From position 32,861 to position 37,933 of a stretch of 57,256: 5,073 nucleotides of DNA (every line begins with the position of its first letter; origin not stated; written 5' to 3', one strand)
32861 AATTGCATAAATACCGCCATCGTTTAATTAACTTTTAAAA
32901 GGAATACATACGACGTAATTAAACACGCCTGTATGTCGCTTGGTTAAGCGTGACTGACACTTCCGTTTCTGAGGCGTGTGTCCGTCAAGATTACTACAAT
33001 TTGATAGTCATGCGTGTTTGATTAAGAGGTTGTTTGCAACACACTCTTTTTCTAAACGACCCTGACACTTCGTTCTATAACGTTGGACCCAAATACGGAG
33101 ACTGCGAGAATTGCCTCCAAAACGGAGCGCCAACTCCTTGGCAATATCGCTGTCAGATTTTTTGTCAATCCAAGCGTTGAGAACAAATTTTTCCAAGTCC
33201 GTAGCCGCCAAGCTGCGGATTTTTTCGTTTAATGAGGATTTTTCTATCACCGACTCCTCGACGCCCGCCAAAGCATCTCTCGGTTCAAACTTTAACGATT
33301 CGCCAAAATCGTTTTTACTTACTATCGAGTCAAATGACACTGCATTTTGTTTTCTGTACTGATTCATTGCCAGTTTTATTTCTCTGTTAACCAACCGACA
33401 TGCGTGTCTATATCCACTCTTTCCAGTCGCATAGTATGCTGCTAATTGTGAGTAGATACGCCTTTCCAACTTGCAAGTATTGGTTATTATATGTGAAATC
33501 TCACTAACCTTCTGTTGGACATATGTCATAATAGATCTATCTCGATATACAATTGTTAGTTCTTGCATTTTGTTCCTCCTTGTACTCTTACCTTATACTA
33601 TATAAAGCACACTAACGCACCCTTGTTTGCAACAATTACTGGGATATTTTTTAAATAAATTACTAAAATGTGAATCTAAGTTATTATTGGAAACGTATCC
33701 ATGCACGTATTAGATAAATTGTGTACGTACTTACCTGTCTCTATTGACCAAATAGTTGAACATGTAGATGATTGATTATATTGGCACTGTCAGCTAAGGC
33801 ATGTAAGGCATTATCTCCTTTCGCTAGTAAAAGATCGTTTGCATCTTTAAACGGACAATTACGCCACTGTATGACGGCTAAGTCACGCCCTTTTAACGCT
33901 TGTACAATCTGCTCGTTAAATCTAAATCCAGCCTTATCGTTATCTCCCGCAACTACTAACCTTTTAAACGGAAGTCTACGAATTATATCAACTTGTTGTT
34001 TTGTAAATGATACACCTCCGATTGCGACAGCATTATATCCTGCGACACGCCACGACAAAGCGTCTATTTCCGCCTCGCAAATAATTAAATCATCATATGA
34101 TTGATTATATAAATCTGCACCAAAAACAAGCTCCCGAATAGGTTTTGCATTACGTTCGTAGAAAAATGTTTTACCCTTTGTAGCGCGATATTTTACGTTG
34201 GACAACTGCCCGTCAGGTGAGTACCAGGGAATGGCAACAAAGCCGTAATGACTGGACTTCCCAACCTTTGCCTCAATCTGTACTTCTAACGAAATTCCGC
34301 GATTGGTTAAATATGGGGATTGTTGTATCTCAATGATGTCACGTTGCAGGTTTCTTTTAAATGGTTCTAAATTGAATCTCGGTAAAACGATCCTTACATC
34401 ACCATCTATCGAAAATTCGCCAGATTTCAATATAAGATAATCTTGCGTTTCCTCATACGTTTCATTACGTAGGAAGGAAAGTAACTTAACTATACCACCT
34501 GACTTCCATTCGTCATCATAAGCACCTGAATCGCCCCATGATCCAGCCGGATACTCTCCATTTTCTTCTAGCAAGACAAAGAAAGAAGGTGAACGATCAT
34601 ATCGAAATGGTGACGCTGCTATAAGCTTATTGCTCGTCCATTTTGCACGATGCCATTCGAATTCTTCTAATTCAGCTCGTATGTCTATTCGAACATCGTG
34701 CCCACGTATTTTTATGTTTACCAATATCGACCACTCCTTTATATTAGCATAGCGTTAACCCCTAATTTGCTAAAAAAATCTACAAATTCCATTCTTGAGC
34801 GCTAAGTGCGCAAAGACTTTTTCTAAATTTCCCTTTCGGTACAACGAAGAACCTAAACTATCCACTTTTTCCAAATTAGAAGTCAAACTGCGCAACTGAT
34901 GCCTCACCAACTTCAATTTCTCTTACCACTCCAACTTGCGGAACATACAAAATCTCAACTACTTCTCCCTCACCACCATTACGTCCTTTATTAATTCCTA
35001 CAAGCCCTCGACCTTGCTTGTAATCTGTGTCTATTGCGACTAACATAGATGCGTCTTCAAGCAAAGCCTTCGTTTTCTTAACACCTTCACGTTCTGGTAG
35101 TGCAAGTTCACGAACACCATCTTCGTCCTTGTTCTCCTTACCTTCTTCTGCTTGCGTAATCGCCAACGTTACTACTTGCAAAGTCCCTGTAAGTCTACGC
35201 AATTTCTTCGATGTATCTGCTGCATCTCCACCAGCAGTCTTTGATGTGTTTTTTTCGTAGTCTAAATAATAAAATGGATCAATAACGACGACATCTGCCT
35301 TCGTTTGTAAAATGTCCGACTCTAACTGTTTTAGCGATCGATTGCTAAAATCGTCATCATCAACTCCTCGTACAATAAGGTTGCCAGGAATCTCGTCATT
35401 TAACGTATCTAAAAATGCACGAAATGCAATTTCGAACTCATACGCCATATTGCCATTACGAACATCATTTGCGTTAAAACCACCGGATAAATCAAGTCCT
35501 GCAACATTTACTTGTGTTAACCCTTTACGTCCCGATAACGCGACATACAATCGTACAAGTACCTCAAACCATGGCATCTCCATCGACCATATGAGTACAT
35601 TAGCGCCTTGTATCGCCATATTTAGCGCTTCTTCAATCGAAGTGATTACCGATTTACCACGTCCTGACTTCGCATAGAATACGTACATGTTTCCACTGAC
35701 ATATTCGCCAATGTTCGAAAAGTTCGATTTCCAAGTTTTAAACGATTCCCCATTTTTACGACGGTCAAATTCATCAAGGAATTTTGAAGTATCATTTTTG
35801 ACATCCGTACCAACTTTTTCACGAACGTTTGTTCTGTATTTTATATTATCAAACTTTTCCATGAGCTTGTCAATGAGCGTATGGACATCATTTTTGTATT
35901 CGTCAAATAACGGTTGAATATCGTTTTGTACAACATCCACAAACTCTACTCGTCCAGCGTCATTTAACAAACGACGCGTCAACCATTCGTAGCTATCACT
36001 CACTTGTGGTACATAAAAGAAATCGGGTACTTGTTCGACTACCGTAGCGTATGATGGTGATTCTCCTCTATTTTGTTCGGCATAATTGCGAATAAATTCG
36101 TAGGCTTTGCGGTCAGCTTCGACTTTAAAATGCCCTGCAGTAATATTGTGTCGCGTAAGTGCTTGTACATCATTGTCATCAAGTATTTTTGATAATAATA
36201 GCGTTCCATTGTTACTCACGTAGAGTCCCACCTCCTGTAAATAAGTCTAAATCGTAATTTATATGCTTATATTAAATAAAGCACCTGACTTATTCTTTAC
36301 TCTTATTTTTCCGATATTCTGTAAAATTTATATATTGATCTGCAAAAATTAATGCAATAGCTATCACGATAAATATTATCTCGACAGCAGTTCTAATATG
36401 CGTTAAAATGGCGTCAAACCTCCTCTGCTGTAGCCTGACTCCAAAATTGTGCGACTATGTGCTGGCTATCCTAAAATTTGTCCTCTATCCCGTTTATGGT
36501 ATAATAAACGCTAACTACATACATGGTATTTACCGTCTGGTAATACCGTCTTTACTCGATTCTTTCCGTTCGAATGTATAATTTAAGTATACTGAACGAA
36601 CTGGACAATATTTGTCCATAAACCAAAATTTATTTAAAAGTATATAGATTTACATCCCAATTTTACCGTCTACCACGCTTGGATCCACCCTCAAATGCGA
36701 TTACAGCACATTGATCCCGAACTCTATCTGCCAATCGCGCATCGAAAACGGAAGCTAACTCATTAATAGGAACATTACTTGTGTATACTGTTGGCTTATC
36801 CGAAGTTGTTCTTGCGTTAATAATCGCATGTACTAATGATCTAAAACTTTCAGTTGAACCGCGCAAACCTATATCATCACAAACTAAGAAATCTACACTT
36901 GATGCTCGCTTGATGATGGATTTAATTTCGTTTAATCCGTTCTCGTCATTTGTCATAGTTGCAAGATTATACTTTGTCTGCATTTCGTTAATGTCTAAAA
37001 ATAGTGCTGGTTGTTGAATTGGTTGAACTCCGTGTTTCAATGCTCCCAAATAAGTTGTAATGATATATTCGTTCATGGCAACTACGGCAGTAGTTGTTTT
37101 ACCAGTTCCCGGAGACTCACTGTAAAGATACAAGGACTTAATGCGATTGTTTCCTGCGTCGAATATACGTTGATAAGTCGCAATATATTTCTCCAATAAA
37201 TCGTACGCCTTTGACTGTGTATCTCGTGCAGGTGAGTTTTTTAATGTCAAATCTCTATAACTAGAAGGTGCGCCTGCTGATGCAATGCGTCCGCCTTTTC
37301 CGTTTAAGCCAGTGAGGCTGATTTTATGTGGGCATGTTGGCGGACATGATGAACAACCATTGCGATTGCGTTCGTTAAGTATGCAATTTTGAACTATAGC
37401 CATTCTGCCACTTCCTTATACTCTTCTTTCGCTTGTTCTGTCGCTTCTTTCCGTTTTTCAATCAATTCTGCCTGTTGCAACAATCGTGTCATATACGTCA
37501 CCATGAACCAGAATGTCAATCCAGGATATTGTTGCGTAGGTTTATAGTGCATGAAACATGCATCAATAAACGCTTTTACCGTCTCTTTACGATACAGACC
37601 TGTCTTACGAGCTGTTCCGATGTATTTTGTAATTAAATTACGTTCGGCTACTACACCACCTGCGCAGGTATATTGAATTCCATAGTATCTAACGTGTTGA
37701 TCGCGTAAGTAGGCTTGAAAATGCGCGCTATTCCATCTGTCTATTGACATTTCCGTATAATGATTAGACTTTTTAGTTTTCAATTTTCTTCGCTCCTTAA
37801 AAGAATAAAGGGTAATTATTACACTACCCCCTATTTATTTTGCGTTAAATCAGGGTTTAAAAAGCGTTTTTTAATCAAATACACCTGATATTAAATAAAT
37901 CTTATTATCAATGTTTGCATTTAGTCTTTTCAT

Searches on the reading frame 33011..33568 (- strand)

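Call 53: search_protein_families(library=phrogs, max_evalue=0.001, proteins=[window:33011-33568:-])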
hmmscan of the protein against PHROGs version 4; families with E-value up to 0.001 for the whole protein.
window:33011-33568:- (186 aa): 1 family
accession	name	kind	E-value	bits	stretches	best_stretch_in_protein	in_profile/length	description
phrog_24888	-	unknown function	1.4e-17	65.2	1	13-172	17-175/177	-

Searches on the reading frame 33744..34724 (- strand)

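Call 35: search_protein_families(library=phrogs, max_evalue=0.00001, proteins=[window:33744-34724:-])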
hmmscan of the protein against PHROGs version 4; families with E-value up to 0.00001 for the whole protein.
window:33744-34724:- (327 aa): 6 families
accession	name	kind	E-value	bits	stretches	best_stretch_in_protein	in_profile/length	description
phrog_47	-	DNA, RNA and nucleotide metabolism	2e-33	117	1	12-307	28-330/947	DNA primase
phrog_849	-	DNA, RNA and nucleotide metabolism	3e-21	76.9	1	137-313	151-342/435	DNA primase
phrog_239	-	DNA, RNA and nucleotide metabolism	5.9e-20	72.8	1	128-309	107-306/801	DNA primase/helicase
phrog_6444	-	DNA, RNA and nucleotide metabolism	8.8e-08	32.4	1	203-307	252-359/577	DNA primase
phrog_6088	-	DNA, RNA and nucleotide metabolism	1e-07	31.8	1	180-284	157-264/772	DNA primase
phrog_510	-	DNA, RNA and nucleotide metabolism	1.3e-06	28.5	1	210-310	245-356/667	DNA primase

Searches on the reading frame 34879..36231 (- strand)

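Call 35: search_protein_families(library=phrogs, max_evalue=0.00001, proteins=[window:34879-36231:-])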
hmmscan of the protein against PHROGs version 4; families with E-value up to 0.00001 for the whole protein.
window:34879-36231:- (451 aa): 2 families
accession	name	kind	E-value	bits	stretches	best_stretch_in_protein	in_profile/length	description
phrog_19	-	DNA, RNA and nucleotide metabolism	2.9e-44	152.9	1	6-445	161-586/621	DnaB-like replicative helicase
phrog_239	-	DNA, RNA and nucleotide metabolism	2.5e-06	27.7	1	166-370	344-527/801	DNA primase/helicase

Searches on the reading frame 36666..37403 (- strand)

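Call 35: search_protein_families(library=phrogs, max_evalue=0.00001, proteins=[window:36666-37403:-])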
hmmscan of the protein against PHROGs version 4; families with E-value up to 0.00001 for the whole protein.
window:36666-37403:- (246 aa): 3 families
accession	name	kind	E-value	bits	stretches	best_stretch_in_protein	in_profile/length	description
phrog_50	-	DNA, RNA and nucleotide metabolism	4.6e-39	135.9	1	16-245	296-512/570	DnaC-like helicase loader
phrog_3277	-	DNA, RNA and nucleotide metabolism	1.7e-20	74.5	1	97-244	18-154/168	DnaC-like helicase loader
phrog_26922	-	DNA, RNA and nucleotide metabolism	3e-07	32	1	161-235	3-77/92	DnaC-like helicase loader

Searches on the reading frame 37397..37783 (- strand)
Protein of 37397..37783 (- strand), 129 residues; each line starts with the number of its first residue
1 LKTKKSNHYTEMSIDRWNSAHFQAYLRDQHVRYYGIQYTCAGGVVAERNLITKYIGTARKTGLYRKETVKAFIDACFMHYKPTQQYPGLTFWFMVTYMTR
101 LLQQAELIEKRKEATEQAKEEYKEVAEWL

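Call 53: search_protein_families(library=phrogs, max_evalue=0.001, proteins=[window:37397-37783:-])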
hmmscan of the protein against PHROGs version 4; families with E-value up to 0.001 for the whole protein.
window:37397-37783:- (129 aa): 1 family
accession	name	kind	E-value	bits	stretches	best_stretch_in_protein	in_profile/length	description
phrog_6154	-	unknown function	1.6e-28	100.4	1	5-129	7-127/127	-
